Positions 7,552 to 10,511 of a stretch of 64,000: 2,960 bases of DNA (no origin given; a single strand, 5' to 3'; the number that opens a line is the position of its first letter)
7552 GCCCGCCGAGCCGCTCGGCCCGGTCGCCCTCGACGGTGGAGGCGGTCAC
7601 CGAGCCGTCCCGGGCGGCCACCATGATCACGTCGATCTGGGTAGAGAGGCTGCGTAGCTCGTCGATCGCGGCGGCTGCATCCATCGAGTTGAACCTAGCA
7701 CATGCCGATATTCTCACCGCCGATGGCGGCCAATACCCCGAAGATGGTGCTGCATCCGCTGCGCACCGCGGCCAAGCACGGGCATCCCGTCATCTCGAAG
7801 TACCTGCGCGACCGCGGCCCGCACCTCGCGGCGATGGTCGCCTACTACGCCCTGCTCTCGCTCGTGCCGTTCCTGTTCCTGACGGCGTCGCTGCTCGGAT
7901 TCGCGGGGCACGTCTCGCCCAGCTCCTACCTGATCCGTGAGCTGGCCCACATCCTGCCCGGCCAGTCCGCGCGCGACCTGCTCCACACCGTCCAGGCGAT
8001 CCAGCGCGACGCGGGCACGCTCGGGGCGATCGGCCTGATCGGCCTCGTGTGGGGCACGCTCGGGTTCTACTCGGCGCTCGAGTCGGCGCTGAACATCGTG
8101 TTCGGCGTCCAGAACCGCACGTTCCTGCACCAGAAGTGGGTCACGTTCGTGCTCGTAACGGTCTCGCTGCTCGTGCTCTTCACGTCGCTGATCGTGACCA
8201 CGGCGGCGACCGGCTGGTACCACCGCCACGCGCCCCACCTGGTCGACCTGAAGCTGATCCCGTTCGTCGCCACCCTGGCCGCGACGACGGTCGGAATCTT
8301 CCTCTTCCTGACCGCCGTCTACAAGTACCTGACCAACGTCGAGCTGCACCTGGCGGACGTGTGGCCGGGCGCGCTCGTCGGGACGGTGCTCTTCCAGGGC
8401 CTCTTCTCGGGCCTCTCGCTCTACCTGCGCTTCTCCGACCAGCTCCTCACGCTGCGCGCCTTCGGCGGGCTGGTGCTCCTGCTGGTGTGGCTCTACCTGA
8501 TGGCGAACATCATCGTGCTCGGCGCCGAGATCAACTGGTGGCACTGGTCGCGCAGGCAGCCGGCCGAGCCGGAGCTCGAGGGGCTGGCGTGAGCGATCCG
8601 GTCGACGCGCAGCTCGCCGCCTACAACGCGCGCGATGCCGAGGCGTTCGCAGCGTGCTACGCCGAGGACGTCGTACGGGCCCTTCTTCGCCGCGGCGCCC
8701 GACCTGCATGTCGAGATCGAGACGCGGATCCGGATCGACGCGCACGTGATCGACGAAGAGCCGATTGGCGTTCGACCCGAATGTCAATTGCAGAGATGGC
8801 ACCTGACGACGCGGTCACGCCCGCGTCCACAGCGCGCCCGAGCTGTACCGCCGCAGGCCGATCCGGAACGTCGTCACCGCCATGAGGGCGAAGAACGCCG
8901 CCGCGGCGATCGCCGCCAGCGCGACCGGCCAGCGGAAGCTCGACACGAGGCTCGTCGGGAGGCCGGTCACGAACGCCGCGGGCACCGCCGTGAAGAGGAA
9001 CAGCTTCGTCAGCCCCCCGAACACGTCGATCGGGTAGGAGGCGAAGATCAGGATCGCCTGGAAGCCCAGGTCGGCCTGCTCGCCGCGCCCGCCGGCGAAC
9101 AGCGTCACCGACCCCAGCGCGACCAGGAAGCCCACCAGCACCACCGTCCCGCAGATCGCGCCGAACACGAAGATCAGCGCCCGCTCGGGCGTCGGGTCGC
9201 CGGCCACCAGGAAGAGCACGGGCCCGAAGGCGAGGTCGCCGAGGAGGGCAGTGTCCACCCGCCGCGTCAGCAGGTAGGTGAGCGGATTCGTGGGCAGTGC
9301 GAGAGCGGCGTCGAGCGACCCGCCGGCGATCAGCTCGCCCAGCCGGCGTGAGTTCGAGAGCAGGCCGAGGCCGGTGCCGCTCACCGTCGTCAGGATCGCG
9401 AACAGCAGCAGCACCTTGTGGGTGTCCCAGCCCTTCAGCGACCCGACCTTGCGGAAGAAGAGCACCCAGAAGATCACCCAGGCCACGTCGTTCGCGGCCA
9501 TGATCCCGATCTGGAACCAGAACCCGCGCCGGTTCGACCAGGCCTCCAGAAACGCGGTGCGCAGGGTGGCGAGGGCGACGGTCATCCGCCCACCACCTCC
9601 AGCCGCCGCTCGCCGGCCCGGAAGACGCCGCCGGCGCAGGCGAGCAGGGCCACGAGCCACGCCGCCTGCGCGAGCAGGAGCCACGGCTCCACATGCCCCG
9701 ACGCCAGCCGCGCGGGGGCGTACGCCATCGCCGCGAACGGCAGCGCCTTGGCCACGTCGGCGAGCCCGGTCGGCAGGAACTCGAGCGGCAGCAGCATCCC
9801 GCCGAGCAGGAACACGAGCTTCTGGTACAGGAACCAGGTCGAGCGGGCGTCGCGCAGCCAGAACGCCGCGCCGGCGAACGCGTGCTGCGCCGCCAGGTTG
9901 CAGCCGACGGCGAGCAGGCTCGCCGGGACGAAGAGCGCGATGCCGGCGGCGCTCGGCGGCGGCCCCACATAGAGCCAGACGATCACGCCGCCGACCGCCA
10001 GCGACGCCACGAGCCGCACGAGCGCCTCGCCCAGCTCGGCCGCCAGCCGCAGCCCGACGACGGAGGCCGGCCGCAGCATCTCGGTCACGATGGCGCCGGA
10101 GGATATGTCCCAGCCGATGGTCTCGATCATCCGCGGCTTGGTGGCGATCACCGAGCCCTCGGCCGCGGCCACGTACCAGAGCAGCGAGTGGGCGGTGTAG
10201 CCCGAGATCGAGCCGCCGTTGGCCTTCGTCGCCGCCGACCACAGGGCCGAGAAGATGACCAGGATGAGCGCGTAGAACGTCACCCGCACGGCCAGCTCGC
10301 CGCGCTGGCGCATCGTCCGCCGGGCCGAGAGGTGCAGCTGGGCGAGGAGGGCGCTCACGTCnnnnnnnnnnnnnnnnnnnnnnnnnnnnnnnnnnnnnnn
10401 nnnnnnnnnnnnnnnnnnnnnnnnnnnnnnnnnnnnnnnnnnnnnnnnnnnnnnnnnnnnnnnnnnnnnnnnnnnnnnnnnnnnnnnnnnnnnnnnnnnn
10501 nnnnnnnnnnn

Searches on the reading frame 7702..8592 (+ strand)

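Call 8: search_protein_families(library=pfam, proteins=[window:7702-8592:+])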
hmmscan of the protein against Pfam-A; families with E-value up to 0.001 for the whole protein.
window:7702-8592:+ (296 aa): 1 family
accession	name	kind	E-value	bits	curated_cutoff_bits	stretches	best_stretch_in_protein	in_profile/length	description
PF03631.20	Virul_fac_BrkB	-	8.1e-42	144.1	33.7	1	36-279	2-253/259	Virulence factor BrkB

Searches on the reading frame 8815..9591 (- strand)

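Call 8: search_protein_families(library=pfam, proteins=[window:8815-9591:-])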
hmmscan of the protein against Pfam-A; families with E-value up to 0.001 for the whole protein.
window:8815-9591:- (258 aa): 1 family
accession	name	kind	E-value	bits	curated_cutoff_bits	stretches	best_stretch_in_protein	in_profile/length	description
PF06182.17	ABC2_membrane_6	-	1.8e-25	90.5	22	1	37-251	6-227/229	ABC-2 family transporter protein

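Call 15: search_protein_families(library=ncbifam, proteins=[window:8815-9591:-], max_evalue=0.001)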
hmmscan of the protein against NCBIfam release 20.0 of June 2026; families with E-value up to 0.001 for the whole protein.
window:8815-9591:- (258 aa): 0 families

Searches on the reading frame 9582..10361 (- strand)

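Call 8: search_protein_families(library=pfam, proteins=[window:9582-10361:-])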
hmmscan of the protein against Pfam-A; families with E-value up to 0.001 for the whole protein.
window:9582-10361:- (259 aa): 2 families
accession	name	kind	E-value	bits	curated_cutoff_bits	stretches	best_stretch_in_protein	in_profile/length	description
PF06182.17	ABC2_membrane_6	-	9.8e-10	39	22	1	41-255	11-226/229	ABC-2 family transporter protein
PF01061.29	ABC2_membrane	-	0.00081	19.4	26.9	0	14-213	12-203/211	ABC-2 type transporter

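Call 15: search_protein_families(library=ncbifam, proteins=[window:9582-10361:-], max_evalue=0.001)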
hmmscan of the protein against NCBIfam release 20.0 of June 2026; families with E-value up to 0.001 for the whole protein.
window:9582-10361:- (259 aa): 0 families
